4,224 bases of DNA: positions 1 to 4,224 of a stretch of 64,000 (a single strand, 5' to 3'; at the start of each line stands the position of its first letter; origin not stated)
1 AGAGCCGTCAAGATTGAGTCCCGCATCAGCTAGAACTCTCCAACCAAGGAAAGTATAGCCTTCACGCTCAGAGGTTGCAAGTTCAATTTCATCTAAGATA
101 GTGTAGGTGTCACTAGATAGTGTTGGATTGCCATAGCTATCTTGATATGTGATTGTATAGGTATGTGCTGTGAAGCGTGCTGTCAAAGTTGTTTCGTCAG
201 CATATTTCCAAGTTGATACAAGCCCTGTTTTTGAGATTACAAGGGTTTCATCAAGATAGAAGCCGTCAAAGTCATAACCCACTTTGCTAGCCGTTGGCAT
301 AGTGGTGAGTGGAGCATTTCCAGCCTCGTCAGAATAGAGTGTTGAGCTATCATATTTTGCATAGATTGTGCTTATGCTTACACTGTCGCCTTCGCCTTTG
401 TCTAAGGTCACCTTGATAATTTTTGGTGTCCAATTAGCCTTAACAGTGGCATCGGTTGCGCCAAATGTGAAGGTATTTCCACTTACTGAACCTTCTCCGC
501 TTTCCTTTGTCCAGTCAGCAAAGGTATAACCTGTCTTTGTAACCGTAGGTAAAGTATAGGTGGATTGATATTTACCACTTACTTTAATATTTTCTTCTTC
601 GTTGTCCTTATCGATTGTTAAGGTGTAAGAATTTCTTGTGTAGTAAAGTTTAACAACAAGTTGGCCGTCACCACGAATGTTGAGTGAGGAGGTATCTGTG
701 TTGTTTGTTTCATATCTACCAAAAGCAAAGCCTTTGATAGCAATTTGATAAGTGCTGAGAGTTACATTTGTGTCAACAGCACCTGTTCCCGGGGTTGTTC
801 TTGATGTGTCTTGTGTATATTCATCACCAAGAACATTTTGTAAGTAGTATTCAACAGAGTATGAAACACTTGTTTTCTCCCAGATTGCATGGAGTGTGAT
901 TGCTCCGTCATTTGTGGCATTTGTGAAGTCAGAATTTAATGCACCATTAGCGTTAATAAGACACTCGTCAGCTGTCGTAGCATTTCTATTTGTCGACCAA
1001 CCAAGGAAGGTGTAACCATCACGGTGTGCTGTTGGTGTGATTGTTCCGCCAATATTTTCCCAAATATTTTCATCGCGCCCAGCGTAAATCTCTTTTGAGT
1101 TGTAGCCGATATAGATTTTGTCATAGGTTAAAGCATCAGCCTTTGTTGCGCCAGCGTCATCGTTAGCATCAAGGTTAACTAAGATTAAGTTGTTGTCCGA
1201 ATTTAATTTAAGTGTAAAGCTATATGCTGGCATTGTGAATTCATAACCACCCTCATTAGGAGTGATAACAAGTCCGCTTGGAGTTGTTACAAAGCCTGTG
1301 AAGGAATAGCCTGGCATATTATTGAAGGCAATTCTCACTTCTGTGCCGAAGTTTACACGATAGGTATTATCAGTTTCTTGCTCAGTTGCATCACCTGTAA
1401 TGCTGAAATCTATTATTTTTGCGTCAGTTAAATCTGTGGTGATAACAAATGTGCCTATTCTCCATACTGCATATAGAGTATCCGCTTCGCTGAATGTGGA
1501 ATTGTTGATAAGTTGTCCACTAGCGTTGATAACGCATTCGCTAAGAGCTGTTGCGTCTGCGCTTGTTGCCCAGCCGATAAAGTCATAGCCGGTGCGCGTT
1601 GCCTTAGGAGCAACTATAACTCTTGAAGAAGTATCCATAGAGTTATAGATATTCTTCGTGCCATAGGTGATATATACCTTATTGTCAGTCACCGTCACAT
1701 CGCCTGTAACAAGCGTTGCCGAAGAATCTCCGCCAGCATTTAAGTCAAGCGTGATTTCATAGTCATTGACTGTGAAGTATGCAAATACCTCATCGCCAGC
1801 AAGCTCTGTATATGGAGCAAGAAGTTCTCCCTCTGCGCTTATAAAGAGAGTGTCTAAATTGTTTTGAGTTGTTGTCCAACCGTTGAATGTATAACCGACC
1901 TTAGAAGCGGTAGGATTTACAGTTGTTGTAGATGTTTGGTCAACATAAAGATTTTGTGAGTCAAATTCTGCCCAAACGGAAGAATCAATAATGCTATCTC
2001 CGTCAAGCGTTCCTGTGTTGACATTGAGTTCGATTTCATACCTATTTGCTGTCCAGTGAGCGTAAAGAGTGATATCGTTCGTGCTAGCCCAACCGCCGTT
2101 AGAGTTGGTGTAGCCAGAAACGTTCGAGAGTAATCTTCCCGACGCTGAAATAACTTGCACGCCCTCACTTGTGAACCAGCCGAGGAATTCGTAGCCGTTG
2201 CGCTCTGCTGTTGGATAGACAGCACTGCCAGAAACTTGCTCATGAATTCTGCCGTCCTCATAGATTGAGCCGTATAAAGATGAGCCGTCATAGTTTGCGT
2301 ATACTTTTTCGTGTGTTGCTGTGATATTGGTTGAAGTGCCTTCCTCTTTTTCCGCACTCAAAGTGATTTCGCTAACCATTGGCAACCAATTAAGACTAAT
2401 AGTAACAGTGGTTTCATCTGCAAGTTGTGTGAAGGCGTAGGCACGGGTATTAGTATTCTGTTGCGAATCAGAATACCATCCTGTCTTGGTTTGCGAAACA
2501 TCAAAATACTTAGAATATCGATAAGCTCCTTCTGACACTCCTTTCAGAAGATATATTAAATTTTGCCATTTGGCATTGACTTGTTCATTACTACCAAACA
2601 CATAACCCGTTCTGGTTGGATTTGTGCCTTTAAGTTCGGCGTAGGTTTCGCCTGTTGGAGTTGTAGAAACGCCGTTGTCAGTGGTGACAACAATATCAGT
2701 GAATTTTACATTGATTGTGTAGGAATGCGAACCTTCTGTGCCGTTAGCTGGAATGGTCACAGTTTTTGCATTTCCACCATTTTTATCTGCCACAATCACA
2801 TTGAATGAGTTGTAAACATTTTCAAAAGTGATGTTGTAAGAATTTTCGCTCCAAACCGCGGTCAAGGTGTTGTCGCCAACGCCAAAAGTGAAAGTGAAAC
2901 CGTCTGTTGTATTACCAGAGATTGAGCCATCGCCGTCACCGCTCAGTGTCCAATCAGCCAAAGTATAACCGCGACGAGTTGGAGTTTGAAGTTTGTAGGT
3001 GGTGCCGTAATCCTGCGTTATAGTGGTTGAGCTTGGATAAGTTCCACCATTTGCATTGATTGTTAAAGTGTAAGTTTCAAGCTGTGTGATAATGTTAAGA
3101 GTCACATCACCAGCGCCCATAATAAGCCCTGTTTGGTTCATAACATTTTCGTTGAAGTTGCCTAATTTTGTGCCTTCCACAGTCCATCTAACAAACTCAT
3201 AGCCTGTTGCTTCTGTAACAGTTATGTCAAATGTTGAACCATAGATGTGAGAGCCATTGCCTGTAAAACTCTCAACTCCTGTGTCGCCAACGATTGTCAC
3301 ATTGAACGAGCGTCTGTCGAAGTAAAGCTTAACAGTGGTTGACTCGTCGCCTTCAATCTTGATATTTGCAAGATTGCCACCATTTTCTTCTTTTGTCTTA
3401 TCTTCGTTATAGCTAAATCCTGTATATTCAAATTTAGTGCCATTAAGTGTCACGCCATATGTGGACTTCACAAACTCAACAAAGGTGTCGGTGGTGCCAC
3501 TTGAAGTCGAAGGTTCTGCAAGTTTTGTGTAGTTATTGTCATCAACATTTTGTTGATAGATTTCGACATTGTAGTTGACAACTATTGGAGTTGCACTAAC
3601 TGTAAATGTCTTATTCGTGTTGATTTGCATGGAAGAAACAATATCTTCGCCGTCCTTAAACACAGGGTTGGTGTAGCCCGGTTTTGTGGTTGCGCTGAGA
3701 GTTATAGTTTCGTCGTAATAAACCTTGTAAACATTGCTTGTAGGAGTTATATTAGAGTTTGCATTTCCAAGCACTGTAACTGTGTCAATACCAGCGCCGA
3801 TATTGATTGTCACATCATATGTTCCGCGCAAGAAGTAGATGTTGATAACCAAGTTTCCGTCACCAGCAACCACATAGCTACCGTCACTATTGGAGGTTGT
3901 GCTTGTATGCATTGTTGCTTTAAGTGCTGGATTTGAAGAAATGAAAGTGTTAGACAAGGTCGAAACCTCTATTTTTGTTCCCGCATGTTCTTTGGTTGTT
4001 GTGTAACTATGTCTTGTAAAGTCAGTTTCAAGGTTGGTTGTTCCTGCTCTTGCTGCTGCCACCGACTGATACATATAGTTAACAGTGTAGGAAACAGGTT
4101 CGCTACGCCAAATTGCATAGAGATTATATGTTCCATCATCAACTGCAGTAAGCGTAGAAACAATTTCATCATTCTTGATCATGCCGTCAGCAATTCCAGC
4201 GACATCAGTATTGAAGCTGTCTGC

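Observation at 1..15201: Unlisted giant ORF: at least 5,067 codons of Listeria-Bacteroides-type repeats fill the first 15.2 kb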

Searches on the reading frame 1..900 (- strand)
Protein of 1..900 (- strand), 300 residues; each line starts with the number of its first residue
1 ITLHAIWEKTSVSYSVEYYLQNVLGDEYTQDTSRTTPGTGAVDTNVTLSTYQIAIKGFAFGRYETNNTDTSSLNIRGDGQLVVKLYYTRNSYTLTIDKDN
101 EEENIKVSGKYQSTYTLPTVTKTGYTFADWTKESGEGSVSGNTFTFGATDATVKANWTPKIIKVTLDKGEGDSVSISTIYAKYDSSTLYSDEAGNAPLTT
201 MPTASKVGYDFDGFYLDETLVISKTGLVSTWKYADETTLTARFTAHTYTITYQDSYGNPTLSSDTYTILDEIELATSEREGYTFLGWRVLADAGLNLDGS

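Call 12: find_related_loci(query=window:1-900:-, collection=genome_contigs, flank=10000)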
Query window:1-900:- (300 aa) in genome_contigs; peptide patterns used: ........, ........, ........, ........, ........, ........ (x = any residue, [..] = any of these).
60 stretches matched a pattern; 3 encode a relative of the query (tblastn E <= 1e-3); 3 distinct loci.
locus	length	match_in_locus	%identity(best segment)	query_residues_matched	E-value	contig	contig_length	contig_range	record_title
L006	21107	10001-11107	84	1-294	4e-159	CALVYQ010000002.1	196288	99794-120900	MAG: uncultured Clostridia bacterium isolate BRZ_GB__bin77 genome assembly, contig: BRZ_GB__NODE_105_length_196288_cov_1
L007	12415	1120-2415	51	1-167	7e-47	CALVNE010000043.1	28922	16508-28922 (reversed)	MAG: uncultured Clostridia bacterium isolate BRZ_EH__bin128 genome assembly, contig: BRZ_EH__NODE_2752_length_28922_cov_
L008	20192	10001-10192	45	105-251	1e-4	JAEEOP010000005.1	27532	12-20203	MAG: Methanomassiliicoccaceae archaeon isolate Tb.RUG.29 k141_653566_flag=0_multi=30.0305_len=27532, whole genome shotgu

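Call 17: find_homologous_proteins(query=L006:18107-21106:+, max_evalue=1e-20)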
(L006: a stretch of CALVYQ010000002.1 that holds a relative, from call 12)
Query L006:18107-21106:+ (1000 aa): 1 proteins with E <= 1e-20 among 8000 candidates.
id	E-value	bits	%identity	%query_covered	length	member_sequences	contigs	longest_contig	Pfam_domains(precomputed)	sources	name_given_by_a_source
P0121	1.8e-41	161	27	26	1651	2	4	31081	PF07532.18,PF01640.24,PF13734.12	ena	-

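Call 18: search_protein_families(library=pfam, proteins=[L006:10883-16006:+, L006:16007-21106:+, L007:1648-7002:+, L007:7003-12414:+], max_evalue=0.01)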
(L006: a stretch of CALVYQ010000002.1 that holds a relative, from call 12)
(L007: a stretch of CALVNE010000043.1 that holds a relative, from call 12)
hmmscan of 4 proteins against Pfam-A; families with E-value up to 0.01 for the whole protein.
L006:10883-16006:+ (1708 aa): 2 families
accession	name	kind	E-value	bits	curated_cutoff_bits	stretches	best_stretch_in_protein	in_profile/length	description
PF09479.16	Flg_new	-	2.3e-29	101.7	27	4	828-892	1-54/65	Listeria-Bacteroides repeat domain (List_Bact_rpt)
PF18998.6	Flg_new_2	-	3.1e-12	46.7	23.6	2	760-820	2-66/73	Divergent InlB B-repeat domain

L006:16007-21106:+ (1700 aa): 3 families
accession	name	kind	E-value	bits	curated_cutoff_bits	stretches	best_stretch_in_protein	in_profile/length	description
PF06458.18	MucBP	-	7.5e-07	30.3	23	1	1439-1499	1-62/63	MucBP domain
PF18998.6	Flg_new_2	-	3e-05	24.4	23.6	1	10-73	15-68/73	Divergent InlB B-repeat domain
PF09479.16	Flg_new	-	7.1e-05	23.3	27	2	247-306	1-57/65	Listeria-Bacteroides repeat domain (List_Bact_rpt)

L007:1648-7002:+ (1785 aa): 2 families
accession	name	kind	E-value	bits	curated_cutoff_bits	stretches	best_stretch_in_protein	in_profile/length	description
PF09479.16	Flg_new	-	2.5e-32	111.2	27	5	172-216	1-39/65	Listeria-Bacteroides repeat domain (List_Bact_rpt)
PF18998.6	Flg_new_2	-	1.2e-12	48.1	23.6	2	936-988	6-68/73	Divergent InlB B-repeat domain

L007:7003-12414:+ (1804 aa): 3 families
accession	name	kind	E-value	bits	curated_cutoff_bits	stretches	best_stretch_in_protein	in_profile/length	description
PF09479.16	Flg_new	-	2.5e-07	31.1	27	2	326-371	1-42/65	Listeria-Bacteroides repeat domain (List_Bact_rpt)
PF18998.6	Flg_new_2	-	1.8e-05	25.1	23.6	1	83-144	16-72/73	Divergent InlB B-repeat domain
PF06458.18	MucBP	-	3.7e-05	24.8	23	1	1537-1596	1-62/63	MucBP domain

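Call 51: search_protein_families(library=ncbifam, proteins=[L006:10883-16006:+, L006:16007-21106:+], max_evalue=0.001)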
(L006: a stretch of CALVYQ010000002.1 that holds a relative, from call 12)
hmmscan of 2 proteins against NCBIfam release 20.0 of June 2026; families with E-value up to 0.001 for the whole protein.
L006:10883-16006:+ (1708 aa): 1 family
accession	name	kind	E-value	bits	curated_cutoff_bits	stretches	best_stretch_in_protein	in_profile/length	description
TIGR02543.1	List_Bact_rpt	repeat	1.1e-23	83.2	20.95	2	866-909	2-43/44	TIGR02543 family repeat protein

L006:16007-21106:+ (1700 aa): 0 families

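Call 83: find_related_loci(query=L006:19307-21106:+, collection=metagenome_contigs, flank=10000)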
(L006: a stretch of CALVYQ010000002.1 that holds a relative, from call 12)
Query L006:19307-21106:+ (600 aa) in metagenome_contigs; peptide patterns used: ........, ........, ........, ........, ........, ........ (x = any residue, [..] = any of these).
69 stretches matched a pattern; 4 encode a relative of the query (tblastn E <= 1e-3); 4 distinct loci.
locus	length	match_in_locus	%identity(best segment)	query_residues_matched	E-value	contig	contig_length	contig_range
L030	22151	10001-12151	74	1-600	0e+0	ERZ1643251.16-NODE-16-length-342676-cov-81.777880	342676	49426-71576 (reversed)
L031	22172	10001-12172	73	1-600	0e+0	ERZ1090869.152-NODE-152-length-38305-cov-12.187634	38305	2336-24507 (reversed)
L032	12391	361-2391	26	57-595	2e-11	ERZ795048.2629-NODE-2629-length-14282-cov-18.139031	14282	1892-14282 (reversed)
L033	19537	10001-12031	26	57-595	8e-12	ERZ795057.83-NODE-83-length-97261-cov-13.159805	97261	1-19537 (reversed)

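Call 87: search_protein_families(library=pfam, proteins=[L030:12152-17152:+, L030:17153-22150:+, L031:17153-22171:+], max_evalue=0.01)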
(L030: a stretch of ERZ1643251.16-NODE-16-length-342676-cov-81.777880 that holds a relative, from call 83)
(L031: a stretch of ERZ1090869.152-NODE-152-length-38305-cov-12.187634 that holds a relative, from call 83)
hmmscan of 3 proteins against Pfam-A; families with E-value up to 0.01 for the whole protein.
L030:12152-17152:+ (1667 aa): 3 families
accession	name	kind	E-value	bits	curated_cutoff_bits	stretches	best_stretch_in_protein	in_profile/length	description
PF09479.16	Flg_new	-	7.6e-36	122.5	27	7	962-1018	2-47/65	Listeria-Bacteroides repeat domain (List_Bact_rpt)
PF18998.6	Flg_new_2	-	8.2e-16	58.2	23.6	2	173-228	14-68/73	Divergent InlB B-repeat domain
PF20259.3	tRNA_Me_trans_M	-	0.00019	21.4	27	1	379-424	14-60/66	tRNA methyl transferase PRC-barrel domain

L030:17153-22150:+ (1666 aa): 2 families
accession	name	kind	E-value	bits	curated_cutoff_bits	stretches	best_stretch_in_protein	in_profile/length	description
PF09479.16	Flg_new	-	2.1e-18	66.6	27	3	1163-1216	1-48/65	Listeria-Bacteroides repeat domain (List_Bact_rpt)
PF18998.6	Flg_new_2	-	2.9e-17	62.8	23.6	3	741-789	12-63/73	Divergent InlB B-repeat domain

L031:17153-22171:+ (1673 aa): 2 families
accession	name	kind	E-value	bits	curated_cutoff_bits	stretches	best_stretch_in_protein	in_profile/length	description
PF18998.6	Flg_new_2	-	3.3e-20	72.3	23.6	3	739-787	13-63/73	Divergent InlB B-repeat domain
PF09479.16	Flg_new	-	4.9e-18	65.4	27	4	1162-1217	1-50/65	Listeria-Bacteroides repeat domain (List_Bact_rpt)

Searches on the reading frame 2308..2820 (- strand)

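Call 34: search_protein_families(library=pfam, proteins=[window:2308-2820:-], max_evalue=1)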
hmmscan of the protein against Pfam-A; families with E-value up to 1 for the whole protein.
window:2308-2820:- (171 aa): 1 family
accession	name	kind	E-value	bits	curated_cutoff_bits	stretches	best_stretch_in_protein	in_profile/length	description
PF24698.1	DUF7662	-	0.1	12.9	26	1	77-116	11-51/72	Domain of unknown function (DUF7662)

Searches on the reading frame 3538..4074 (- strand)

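Call 34: search_protein_families(library=pfam, proteins=[window:3538-4074:-], max_evalue=1)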
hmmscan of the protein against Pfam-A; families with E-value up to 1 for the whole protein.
window:3538-4074:- (179 aa): 1 family
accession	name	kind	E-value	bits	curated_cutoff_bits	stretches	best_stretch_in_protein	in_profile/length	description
PF18998.6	Flg_new_2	-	0.0049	17.3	23.6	1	98-169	2-68/73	Divergent InlB B-repeat domain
